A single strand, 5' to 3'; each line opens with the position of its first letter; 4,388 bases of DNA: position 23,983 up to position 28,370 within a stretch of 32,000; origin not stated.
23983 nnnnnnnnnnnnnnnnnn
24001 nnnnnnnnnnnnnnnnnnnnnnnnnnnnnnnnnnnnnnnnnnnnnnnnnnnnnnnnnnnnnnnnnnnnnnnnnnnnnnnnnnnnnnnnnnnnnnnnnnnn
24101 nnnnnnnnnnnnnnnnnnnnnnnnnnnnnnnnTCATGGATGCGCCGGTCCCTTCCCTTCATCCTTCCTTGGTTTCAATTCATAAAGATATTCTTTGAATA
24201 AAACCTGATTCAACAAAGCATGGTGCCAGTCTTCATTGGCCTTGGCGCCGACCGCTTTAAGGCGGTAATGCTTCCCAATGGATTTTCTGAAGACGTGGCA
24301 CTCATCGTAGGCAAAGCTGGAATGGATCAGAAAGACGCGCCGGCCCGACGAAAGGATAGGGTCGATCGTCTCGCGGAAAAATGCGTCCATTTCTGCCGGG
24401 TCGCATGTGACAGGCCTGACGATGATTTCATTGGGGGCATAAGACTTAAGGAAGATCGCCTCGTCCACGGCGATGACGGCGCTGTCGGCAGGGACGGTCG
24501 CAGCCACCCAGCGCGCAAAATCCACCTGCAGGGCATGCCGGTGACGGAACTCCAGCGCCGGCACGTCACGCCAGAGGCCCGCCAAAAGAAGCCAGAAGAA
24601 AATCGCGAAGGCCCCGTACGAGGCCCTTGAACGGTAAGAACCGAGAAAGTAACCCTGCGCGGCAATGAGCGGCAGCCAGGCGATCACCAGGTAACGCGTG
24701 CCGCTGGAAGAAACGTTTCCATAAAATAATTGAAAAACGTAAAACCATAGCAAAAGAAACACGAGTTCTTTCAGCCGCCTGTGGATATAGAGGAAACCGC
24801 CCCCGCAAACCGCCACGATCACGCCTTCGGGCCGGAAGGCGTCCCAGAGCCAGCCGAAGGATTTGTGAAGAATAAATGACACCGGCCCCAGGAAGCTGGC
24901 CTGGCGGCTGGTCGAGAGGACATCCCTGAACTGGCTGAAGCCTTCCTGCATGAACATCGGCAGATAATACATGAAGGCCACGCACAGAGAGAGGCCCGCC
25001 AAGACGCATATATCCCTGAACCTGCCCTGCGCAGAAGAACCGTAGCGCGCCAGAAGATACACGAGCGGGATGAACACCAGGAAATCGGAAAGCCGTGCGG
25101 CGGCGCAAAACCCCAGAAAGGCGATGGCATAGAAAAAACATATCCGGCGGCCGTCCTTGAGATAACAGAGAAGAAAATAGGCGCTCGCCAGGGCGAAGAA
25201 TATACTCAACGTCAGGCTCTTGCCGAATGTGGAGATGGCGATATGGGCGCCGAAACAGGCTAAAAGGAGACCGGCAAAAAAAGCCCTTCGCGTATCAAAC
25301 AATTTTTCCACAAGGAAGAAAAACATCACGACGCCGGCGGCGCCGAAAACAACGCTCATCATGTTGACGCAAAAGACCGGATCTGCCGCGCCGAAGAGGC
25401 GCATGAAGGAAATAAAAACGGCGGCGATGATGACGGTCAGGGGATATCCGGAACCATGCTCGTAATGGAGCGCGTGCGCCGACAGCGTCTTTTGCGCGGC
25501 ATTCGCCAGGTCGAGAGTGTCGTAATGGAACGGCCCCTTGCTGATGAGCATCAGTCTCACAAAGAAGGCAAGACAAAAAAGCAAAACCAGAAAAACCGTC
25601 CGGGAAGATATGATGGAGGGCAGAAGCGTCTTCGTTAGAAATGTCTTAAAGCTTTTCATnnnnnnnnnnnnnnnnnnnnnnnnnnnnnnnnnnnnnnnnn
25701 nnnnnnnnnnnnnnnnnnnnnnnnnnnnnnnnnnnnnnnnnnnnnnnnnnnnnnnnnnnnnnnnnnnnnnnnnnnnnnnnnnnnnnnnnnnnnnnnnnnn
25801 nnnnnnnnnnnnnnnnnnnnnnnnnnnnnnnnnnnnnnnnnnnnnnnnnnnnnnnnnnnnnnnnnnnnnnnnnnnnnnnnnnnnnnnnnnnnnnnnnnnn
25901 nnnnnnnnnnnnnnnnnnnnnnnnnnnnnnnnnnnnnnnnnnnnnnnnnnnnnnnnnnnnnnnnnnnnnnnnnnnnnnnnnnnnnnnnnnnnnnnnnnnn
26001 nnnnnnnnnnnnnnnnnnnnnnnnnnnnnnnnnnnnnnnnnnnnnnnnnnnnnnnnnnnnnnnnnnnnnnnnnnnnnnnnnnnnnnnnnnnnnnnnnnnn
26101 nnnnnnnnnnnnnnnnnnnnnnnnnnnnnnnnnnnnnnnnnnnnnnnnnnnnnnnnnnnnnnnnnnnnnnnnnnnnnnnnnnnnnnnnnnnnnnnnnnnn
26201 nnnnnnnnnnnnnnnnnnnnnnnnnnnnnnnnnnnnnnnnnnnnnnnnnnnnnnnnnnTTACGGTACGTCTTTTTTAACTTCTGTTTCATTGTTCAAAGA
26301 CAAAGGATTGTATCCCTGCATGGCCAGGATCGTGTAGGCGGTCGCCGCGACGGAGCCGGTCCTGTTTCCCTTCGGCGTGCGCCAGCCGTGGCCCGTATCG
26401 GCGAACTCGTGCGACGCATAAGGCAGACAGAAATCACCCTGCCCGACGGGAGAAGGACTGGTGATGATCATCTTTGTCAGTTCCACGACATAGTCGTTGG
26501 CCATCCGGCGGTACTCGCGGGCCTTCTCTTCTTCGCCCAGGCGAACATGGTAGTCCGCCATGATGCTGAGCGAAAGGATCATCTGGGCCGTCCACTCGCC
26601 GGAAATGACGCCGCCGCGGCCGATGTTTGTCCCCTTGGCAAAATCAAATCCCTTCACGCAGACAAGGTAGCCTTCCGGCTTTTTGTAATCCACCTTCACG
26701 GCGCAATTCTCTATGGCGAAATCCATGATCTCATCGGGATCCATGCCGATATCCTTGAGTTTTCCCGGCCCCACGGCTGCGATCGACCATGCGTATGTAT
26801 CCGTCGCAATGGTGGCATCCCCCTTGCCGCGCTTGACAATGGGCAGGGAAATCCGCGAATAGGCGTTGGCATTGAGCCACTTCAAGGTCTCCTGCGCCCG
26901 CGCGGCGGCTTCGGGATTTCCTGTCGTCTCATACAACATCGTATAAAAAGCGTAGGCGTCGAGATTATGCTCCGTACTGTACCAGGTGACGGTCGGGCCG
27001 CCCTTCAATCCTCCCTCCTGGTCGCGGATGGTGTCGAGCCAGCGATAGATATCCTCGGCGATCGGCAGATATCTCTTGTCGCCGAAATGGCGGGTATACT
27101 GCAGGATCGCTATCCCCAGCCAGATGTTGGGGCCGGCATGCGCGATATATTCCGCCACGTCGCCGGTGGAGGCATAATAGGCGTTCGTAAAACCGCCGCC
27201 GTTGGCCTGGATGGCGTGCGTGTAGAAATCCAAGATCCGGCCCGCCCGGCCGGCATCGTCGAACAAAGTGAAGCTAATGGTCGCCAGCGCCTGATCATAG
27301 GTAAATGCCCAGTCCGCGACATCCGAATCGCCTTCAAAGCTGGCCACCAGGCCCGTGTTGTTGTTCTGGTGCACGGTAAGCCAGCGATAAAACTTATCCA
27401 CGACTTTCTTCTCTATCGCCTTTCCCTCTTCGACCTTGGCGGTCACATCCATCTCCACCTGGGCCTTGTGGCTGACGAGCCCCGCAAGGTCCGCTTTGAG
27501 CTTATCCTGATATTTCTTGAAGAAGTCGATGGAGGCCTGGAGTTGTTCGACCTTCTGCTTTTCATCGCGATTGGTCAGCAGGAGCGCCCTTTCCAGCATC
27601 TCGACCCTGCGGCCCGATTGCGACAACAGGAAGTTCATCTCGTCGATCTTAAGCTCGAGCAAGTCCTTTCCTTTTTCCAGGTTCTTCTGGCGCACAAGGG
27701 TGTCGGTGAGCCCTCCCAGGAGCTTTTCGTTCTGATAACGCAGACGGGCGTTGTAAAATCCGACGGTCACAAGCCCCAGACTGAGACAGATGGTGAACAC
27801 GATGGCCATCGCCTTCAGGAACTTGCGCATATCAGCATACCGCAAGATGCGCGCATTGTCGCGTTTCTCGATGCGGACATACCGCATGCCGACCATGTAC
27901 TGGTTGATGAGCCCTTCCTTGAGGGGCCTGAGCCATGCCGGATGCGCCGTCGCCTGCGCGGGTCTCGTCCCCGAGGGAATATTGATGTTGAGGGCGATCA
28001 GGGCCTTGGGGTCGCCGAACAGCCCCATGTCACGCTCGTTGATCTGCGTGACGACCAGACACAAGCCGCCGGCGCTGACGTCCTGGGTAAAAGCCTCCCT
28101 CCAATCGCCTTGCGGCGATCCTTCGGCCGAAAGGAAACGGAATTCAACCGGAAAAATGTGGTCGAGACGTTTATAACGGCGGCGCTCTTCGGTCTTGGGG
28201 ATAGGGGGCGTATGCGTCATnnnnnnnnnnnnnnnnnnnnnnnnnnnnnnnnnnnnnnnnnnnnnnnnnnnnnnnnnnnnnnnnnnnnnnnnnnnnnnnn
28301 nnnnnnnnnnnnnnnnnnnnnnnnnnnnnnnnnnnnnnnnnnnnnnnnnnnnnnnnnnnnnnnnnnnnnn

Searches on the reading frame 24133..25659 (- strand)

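Call 12: search_protein_families(library=pfam, proteins=[window:24133-25659:-])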
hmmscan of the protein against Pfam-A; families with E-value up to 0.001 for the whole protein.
window:24133-25659:- (508 aa): 2 families
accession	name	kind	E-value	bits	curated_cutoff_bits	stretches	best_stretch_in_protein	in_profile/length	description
PF11028.14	TMEM260-like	-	8.8e-06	26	24.2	1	60-123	8-69/179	Protein O-mannosyl-transferase TMEM260-like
PF13231.12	PMT_2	-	1.4e-05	25.8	26.1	1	84-229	12-157/160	Dolichyl-phosphate-mannose-protein mannosyltransferase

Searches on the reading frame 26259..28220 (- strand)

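Call 12: search_protein_families(library=pfam, proteins=[window:26259-28220:-])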
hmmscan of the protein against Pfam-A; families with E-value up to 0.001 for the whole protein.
window:26259-28220:- (653 aa): 1 family
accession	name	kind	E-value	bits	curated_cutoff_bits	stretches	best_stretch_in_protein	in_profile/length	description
PF07238.19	PilZ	-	4.6e-05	24.1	22.5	1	12-128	1-99/102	PilZ domain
